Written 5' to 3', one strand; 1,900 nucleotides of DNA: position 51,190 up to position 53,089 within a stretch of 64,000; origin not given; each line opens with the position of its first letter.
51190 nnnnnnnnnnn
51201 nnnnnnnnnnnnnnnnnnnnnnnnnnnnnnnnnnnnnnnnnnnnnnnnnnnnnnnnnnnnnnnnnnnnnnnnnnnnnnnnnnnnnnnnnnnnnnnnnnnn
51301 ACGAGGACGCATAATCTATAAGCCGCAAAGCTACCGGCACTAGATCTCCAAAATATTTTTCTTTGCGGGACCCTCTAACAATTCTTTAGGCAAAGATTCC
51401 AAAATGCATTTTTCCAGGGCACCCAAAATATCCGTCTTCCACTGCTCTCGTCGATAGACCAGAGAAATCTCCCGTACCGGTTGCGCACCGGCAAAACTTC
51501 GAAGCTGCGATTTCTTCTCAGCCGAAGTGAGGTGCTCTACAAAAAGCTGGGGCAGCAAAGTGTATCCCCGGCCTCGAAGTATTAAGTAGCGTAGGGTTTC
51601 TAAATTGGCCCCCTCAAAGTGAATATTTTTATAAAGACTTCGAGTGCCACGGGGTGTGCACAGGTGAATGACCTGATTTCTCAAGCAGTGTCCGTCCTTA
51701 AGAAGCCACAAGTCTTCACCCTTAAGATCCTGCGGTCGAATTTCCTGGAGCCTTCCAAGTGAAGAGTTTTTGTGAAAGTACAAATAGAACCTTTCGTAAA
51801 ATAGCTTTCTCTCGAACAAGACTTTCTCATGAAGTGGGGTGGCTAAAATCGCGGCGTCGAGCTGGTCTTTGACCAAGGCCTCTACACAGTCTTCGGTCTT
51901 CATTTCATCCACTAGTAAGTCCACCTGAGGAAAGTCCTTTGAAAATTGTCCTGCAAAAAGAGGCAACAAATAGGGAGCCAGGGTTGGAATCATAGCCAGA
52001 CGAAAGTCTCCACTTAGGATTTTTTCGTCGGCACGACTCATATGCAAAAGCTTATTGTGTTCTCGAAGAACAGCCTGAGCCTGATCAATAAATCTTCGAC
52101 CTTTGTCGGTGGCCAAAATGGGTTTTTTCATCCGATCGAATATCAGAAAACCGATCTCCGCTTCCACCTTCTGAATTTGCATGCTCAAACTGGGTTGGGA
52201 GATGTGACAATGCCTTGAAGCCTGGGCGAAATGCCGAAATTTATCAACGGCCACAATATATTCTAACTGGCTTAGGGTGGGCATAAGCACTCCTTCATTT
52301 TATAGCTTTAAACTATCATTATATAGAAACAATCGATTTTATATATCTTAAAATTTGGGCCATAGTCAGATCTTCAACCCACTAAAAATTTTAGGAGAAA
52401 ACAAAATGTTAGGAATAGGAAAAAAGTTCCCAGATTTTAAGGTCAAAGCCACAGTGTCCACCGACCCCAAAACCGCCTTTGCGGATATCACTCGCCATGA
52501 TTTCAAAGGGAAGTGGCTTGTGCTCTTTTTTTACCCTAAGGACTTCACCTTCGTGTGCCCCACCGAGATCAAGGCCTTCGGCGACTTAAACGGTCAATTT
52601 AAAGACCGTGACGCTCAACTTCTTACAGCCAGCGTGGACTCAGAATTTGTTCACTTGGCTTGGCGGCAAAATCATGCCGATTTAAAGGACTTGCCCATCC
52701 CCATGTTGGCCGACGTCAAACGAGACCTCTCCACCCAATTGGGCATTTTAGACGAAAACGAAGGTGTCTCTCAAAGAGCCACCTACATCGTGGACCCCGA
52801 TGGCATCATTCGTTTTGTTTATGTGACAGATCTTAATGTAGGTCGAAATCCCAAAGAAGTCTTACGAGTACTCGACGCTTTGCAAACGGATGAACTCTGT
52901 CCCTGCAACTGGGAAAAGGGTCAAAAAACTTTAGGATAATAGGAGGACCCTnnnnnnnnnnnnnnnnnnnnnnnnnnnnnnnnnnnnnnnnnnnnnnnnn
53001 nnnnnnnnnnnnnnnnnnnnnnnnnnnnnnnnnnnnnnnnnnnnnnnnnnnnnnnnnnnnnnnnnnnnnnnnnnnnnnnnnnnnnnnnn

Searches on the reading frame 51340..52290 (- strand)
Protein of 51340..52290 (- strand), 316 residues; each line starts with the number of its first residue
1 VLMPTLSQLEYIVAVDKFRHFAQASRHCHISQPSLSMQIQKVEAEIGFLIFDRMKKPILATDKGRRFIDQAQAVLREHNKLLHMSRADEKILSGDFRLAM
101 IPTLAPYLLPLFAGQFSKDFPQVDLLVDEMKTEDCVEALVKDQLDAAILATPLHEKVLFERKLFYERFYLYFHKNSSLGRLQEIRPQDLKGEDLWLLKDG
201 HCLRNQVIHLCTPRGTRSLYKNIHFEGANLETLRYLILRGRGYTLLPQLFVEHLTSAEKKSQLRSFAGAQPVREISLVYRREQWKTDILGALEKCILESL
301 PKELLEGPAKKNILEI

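Call 16: search_protein_families(library=pfam, proteins=[window:51340-52290:-])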
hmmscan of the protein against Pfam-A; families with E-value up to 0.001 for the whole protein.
window:51340-52290:- (316 aa): 2 families
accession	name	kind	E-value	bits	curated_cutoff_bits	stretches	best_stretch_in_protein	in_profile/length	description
PF03466.25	LysR_substrate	-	3.4e-35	121.8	28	1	93-298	5-206/209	LysR substrate binding domain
PF00126.33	HTH_1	-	5.2e-14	52.4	26.6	1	6-65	1-60/60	Bacterial regulatory helix-turn-helix protein, lysR family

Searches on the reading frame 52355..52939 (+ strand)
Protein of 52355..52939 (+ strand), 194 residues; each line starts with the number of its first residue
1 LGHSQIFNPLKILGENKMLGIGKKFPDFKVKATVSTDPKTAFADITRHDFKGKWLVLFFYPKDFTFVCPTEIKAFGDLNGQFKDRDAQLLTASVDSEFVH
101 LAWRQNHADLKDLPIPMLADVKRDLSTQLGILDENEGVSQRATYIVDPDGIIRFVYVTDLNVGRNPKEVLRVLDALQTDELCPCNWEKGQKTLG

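Call 16: search_protein_families(library=pfam, proteins=[window:52355-52939:+])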
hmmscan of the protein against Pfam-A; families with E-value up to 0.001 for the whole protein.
window:52355-52939:+ (194 aa): 2 families
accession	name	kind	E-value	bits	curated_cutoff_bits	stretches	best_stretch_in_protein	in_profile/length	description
PF00578.27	AhpC-TSA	-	9.7e-38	129.3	26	1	21-154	1-123/124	AhpC/TSA family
PF08534.16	Redoxin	-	7.1e-15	55.5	26.6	1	22-167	3-142/148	Redoxin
